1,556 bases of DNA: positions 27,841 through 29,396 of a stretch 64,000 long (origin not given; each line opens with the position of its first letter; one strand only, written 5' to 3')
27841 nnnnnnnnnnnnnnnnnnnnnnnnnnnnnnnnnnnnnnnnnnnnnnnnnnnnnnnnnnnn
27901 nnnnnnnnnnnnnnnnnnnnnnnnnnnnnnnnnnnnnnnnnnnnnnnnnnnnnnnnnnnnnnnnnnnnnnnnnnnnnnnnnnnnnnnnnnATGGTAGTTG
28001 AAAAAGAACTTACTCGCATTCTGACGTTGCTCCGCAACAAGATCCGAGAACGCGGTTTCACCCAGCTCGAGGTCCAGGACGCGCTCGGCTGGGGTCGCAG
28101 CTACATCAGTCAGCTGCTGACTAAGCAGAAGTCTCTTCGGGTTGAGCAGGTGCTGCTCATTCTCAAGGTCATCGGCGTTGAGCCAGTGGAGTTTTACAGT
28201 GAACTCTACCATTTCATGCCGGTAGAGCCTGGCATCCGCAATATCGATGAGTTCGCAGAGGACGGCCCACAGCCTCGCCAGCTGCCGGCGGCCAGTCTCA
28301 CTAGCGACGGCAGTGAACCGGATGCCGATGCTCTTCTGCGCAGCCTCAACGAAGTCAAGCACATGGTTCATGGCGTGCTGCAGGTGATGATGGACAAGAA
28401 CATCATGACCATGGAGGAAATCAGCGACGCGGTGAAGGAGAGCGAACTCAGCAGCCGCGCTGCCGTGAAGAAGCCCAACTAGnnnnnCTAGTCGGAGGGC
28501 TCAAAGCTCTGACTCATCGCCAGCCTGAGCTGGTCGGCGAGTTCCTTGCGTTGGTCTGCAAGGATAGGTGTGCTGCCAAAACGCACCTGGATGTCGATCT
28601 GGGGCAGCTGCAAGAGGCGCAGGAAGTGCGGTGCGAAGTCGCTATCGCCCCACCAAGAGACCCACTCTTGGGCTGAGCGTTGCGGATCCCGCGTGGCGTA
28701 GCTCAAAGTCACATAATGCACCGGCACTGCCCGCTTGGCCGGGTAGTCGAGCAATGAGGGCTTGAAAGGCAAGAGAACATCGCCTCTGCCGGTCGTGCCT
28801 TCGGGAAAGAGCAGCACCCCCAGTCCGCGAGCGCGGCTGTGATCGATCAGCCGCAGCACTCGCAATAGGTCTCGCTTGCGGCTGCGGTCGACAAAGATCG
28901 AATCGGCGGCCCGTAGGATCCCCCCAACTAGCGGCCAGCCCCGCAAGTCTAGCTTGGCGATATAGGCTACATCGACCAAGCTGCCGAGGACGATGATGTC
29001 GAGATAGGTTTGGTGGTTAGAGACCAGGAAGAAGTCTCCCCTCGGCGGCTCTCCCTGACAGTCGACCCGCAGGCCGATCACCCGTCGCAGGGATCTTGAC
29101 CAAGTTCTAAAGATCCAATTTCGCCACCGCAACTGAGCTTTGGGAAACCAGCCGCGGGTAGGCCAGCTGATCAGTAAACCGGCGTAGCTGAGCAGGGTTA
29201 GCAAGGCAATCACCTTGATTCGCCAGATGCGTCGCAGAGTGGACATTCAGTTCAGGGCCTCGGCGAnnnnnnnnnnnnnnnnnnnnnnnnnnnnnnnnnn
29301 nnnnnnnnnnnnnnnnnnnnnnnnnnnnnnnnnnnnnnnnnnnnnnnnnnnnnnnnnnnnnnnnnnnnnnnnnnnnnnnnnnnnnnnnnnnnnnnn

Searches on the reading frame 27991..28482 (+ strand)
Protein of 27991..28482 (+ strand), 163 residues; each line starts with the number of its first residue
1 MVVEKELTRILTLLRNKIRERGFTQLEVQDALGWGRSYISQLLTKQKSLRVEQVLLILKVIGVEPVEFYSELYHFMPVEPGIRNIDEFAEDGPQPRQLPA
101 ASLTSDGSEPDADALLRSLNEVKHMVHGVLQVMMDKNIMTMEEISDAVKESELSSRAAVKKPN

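Call 17: search_protein_families(library=pfam, proteins=[window:27991-28482:+], max_evalue=0.001)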
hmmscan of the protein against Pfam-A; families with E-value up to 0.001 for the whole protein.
window:27991-28482:+ (163 aa): 2 families
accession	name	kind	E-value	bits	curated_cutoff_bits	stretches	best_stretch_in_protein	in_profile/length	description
PF01381.28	HTH_3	-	4e-09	36.8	23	1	15-68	2-55/55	Helix-turn-helix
PF13560.12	HTH_31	-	4.6e-05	24.1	27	1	19-67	11-60/64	Helix-turn-helix domain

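Call 79: search_solved_structures(query=window:27991-28479:+, max_evalue=1, show_alignments=1)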
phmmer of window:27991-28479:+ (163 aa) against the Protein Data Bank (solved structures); distinct sequences matched with E-value up to 1: 16.
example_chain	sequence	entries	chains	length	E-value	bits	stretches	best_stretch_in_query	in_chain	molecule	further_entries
3kxa_A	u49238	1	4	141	0.012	19.3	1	20-70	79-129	Putative uncharacterized protein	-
1lmb_3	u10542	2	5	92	0.062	17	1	7-70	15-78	PROTEIN (LAMBDA REPRESSOR) | LAMBDA REPRESSOR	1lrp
1lli_A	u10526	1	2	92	0.062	17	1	7-70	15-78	PROTEIN (LAMBDA REPRESSOR)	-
4i6t_A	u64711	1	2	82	0.069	16.8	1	11-72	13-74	Regulatory protein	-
1rio_A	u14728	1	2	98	0.069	16.8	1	7-70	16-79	Repressor protein CI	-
3clc_A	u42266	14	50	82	0.07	16.8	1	11-72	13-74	Regulatory protein | R-M CONTROLLER PROTEIN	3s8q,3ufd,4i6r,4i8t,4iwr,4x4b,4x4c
4fn3_A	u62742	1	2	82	0.096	16.3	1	11-72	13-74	Regulatory protein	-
3g5g_A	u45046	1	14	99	0.12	16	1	13-72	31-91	Regulatory protein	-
3bdn_A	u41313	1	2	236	0.14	15.8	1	8-84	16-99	Lambda Repressor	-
4f8d_A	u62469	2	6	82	0.18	15.5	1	11-72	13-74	Regulatory protein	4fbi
3kz3_A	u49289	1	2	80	0.25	15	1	8-69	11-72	Repressor protein CI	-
4i6u_A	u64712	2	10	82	0.25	15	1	11-72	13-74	Regulatory protein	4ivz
7jvt_C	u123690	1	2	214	0.26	14.9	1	8-70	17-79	Repressor protein CI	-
3f6w_A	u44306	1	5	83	0.45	14.2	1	10-76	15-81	XRE-family like protein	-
8tac_A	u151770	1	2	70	0.58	13.8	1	7-63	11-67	DBP48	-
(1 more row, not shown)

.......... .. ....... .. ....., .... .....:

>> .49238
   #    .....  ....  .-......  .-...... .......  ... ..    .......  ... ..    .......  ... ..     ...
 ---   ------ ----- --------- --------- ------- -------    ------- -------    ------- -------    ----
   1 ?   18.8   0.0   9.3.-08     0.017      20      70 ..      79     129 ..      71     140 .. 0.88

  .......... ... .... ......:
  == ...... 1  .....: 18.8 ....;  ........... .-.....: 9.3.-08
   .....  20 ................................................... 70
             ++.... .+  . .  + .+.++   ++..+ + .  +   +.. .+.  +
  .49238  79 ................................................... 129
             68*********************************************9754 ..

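Call 80: search_protein_families(library=ncbifam, proteins=[window:27991-28479:+], max_evalue=0.01)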
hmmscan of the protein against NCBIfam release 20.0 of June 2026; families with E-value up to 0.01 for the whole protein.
window:27991-28479:+ (163 aa): 2 families
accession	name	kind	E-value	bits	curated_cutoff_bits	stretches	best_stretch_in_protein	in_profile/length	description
TIGR03070.1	couple_hipB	subfamily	0.0014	18.5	71.65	1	13-64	6-57/58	type II toxin-antitoxin system Y4mF family antitoxin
NF038139.1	Reg_Aceta_RamB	equivalog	0.0099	14.6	700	0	14-70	7-62/465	acetate metabolism transcriptional regulator RamB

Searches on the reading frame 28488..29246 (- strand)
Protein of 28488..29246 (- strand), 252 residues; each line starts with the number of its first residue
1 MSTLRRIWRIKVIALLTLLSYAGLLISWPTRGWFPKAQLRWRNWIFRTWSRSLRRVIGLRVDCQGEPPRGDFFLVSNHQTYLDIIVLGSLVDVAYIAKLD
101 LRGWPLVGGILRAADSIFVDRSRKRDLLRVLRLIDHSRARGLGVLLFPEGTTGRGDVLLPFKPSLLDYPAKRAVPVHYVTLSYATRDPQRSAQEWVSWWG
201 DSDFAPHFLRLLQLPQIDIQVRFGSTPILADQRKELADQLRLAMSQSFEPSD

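Call 17: search_protein_families(library=pfam, proteins=[window:28488-29246:-], max_evalue=0.001)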
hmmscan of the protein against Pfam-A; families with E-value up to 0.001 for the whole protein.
window:28488-29246:- (252 aa): 1 family
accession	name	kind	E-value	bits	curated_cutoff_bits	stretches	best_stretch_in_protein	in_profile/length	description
PF01553.26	Acyltransferase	-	2.9e-17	63.1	23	1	68-176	12-126/132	Acyltransferase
